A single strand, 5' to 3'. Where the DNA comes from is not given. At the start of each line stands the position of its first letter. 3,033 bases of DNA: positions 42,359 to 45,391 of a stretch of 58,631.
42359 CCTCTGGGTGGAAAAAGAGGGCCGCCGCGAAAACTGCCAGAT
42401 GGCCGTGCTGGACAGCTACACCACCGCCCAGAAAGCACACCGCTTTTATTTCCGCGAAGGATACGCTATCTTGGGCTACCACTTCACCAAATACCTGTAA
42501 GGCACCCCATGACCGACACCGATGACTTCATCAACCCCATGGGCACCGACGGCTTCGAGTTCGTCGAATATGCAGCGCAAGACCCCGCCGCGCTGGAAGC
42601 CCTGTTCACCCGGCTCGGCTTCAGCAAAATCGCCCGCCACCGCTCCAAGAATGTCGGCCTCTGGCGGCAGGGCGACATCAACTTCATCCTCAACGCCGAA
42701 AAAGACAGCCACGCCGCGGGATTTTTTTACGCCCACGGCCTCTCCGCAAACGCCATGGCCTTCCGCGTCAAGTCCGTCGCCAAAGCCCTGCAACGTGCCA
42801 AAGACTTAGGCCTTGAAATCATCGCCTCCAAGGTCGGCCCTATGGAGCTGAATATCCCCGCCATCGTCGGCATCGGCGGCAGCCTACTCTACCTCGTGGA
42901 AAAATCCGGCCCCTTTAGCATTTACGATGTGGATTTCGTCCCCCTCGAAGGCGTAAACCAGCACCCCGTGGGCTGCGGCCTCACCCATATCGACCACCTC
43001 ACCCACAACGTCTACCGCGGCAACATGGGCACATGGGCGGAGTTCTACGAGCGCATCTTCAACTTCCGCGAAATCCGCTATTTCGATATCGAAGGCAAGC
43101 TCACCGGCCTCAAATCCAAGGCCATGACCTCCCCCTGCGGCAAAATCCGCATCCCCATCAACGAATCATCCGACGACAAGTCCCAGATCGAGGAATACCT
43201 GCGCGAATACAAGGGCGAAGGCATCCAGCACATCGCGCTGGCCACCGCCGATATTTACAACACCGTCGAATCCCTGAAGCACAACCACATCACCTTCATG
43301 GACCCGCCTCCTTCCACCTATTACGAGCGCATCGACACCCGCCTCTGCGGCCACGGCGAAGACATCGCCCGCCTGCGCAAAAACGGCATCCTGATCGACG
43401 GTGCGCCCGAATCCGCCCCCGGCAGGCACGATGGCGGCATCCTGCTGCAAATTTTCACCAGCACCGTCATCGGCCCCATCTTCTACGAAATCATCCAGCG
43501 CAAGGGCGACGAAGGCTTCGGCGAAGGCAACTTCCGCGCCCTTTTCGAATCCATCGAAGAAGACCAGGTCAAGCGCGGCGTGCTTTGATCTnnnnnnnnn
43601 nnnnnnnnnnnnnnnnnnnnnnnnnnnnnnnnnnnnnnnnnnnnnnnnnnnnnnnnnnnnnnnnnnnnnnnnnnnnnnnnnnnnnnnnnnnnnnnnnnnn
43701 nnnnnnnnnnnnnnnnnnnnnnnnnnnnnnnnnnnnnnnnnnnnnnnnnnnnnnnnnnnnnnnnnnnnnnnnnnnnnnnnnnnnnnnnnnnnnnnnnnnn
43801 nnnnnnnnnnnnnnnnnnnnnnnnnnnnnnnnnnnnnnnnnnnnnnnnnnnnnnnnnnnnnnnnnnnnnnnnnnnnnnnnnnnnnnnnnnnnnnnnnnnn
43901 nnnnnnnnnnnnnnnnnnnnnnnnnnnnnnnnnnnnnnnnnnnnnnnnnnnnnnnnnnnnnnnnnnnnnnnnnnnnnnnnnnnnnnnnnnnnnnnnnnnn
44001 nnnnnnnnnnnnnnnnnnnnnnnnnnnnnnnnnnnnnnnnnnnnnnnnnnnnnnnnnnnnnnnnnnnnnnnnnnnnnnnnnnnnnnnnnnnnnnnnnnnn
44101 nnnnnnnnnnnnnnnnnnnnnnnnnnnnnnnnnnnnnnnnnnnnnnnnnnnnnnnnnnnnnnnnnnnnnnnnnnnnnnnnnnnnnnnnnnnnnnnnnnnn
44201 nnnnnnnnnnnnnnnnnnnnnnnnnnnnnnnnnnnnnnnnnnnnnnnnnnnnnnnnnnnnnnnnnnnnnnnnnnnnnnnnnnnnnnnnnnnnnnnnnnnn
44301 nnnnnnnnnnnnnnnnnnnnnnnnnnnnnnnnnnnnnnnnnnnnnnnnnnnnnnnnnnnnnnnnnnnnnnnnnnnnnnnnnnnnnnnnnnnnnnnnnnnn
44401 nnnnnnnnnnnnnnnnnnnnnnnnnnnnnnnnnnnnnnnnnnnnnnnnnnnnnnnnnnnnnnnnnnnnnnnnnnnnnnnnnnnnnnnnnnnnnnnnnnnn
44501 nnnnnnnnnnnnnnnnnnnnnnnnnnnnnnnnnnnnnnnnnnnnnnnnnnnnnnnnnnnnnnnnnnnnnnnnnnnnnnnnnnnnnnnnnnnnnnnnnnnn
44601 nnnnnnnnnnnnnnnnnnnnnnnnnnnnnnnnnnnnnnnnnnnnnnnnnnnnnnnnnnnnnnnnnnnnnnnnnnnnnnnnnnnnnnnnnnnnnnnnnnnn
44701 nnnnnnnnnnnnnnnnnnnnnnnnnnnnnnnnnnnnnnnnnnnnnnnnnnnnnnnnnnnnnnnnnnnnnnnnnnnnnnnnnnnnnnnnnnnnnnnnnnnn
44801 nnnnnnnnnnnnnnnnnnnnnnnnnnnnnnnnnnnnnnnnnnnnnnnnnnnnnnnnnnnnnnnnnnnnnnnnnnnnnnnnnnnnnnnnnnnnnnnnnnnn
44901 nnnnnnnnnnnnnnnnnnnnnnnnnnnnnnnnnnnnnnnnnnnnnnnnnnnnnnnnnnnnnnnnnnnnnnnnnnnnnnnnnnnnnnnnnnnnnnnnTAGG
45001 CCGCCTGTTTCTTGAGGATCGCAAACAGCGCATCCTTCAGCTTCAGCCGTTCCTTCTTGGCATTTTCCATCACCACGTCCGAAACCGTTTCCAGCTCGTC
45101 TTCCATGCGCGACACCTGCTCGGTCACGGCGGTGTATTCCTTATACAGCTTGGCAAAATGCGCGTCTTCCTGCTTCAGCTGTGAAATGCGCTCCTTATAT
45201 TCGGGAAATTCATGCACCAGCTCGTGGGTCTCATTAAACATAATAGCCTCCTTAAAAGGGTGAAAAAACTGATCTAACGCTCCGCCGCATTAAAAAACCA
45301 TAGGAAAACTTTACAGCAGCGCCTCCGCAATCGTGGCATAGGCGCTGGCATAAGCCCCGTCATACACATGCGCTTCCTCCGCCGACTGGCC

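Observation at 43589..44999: Sharply bounded low-GC two-gene cassette: a zinc-ribbon mini-protein coupled to a double-domain dCTP-deaminase-like enzyme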

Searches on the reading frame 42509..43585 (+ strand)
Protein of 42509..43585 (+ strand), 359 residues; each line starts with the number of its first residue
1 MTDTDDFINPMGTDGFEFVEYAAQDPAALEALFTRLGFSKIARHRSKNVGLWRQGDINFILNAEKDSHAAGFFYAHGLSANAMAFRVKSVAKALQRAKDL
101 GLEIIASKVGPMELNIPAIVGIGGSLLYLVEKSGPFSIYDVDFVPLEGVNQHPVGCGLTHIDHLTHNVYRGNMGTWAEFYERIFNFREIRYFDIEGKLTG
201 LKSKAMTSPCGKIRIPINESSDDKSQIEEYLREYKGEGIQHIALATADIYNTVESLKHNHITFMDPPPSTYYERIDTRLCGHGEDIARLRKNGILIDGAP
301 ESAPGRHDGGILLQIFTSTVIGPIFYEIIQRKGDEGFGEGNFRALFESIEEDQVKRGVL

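Call 4: search_protein_families(library=pfam, proteins=[window:42509-43585:+], max_evalue=1)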
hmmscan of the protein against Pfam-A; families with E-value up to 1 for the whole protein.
window:42509-43585:+ (359 aa): 5 families
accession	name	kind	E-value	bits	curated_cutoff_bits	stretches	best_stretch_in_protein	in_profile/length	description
PF14696.12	Glyoxalase_5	-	9.4e-52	175.3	27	1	7-143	1-138/139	Hydroxyphenylpyruvate dioxygenase, HPPD, N-terminal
PF00903.31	Glyoxalase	-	5.8e-18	65.9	20.6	1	161-276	2-108/121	Glyoxalase/Bleomycin resistance protein/Dioxygenase superfamily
PF13669.12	Glyoxalase_4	-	4.2e-10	40.3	27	2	177-267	14-97/109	Glyoxalase/Bleomycin resistance protein/Dioxygenase superfamily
PF13468.12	Glyoxalase_3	-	0.053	14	25.1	0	232-262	71-101/176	Glyoxalase-like domain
PF15526.11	Ntox21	-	0.22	12.3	25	1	35-73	5-43/71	Novel toxin 21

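Call 13: find_related_loci(query=window:42509-43585:+, collection=genome_contigs, flank=10000)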
Query window:42509-43585:+ (359 aa) in genome_contigs; peptide patterns used: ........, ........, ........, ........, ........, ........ (x = any residue, [..] = any of these).
600 stretches matched a pattern (row limit reached: there are more); 590 encode a relative of the query (tblastn E <= 1e-3); the best 80 are kept; 80 distinct loci.
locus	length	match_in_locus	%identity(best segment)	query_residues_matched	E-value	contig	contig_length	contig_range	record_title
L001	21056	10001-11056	78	8-359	0e+0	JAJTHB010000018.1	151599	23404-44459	MAG: Rickettsiales bacterium isolate CoA8N_M8 k141_1121867, whole genome shotgun sequence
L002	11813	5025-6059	75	9-359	2e-180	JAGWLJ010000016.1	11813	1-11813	MAG: Pseudomonadota bacterium isolate REEB182 contig-150_6879, whole genome shotgun sequence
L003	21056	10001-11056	68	2-359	1e-158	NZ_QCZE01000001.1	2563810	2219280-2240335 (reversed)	Zobellella maritima strain 102-Py4 scaffold_1, whole genome shotgun sequence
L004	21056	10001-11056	68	2-359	2e-158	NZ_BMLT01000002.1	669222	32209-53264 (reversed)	Marinobacterium nitratireducens strain CGMCC 1.7286 sequence02, whole genome shotgun sequence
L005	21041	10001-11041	70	9-359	8e-158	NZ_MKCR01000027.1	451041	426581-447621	Chromobacterium amazonense strain DSM 26508 Camzn_DSM26508.33, whole genome shotgun sequence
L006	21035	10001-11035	70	9-359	4e-157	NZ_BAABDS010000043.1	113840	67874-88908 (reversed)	Oceanisphaera sediminis strain JCM 17329 sequence43, whole genome shotgun sequence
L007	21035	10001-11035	70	9-359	4e-157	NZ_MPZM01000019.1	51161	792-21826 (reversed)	Oceanisphaera arctica strain V1-41 contig00019, whole genome shotgun sequence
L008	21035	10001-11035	70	9-359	6e-157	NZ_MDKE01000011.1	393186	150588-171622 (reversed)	Oceanisphaera psychrotolerans strain LAM-WHM-ZC NODE_1_length_393186_cov_252.209_ID_1, whole genome shotgun sequence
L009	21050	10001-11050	69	4-359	4e-156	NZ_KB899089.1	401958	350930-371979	Marinobacterium rhizophilum DSM 18822 F451DRAFT_scaffold00001.1, whole genome shotgun sequence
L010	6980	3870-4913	67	8-359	9e-156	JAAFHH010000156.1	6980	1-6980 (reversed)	MAG: Alphaproteobacteria bacterium isolate bin64.metabat.ball.128 WN_Alphaproteobacteria_2_scaffold_156, whole genome sh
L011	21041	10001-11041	69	9-359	1e-155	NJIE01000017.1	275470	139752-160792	Xenophilus sp. AP218F Contig_18, whole genome shotgun sequence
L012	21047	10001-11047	70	9-359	9e-155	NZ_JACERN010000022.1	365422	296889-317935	Aquitalea aquatica strain HSC-21Su07 NODE_4, whole genome shotgun sequence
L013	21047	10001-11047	69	9-359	9e-154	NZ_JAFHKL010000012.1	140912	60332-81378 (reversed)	Chromobacterium alkanivorans strain IITR-71 1.16578-assembly_contig_12, whole genome shotgun sequence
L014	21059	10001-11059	67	4-359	1e-153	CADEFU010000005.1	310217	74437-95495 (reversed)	MAG: uncultured Alphaproteobacteria bacterium isolate Alphaproteobacteria sp. RBC032 genome assembly, contig: MAG032_5,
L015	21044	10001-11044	68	7-359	8e-153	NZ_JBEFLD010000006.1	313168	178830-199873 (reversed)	Vogesella oryzagri strain MAHUQ-64 GCM70023246_7, whole genome shotgun sequence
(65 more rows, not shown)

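Call 67: search_protein_families(library=pfam, proteins=[L001:11199-11903:-, L001:12088-12690:+, L002:6073-6774:-], max_evalue=0.00001)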
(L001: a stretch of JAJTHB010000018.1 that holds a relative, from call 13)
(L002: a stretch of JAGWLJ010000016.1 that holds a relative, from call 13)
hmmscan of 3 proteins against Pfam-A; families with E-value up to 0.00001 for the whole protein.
L001:11199-11903:- (234 aa): 0 families

L001:12088-12690:+ (200 aa): 0 families

L002:6073-6774:- (233 aa): 0 families

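Call 91: search_protein_families(library=padloc, proteins=[L001:11199-11903:-, L001:12088-12690:+, L002:6073-6774:-], max_evalue=0.001)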
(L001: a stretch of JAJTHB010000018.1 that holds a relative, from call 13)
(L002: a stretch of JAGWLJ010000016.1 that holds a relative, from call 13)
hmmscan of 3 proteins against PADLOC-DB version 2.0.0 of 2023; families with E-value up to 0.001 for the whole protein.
L001:11199-11903:- (234 aa): 0 families

L001:12088-12690:+ (200 aa): 0 families

L002:6073-6774:- (233 aa): 0 families

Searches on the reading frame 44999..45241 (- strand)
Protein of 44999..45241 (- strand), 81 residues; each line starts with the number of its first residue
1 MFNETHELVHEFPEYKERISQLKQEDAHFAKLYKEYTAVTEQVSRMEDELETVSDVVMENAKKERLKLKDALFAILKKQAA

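Call 4: search_protein_families(library=pfam, proteins=[window:44999-45241:-], max_evalue=1)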
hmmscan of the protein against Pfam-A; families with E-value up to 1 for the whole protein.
window:44999-45241:- (81 aa): 6 families
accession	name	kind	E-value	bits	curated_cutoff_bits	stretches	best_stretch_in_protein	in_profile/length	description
PF04325.18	DUF465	-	1.8e-11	44.3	25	1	29-76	1-48/48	Protein of unknown function (DUF465)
PF25472.1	DUF7902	-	0.0017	19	26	1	12-58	3-48/85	Domain of unknown function (DUF7902)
PF10018.14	Med4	-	0.016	15.3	26.9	1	7-65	16-74/190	Vitamin-D-receptor interacting Mediator subunit 4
PF07303.18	Occludin_ELL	-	0.034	15.4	31.2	1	22-76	10-63/101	Occludin homology domain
PF02346.21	Vac_Fusion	-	0.058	13.5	24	1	17-63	7-50/56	Chordopoxvirus multifunctional envelope protein A27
PF03961.19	FapA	-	0.2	11.7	31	1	9-73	179-242/272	Flagellar Assembly Protein A beta solenoid domain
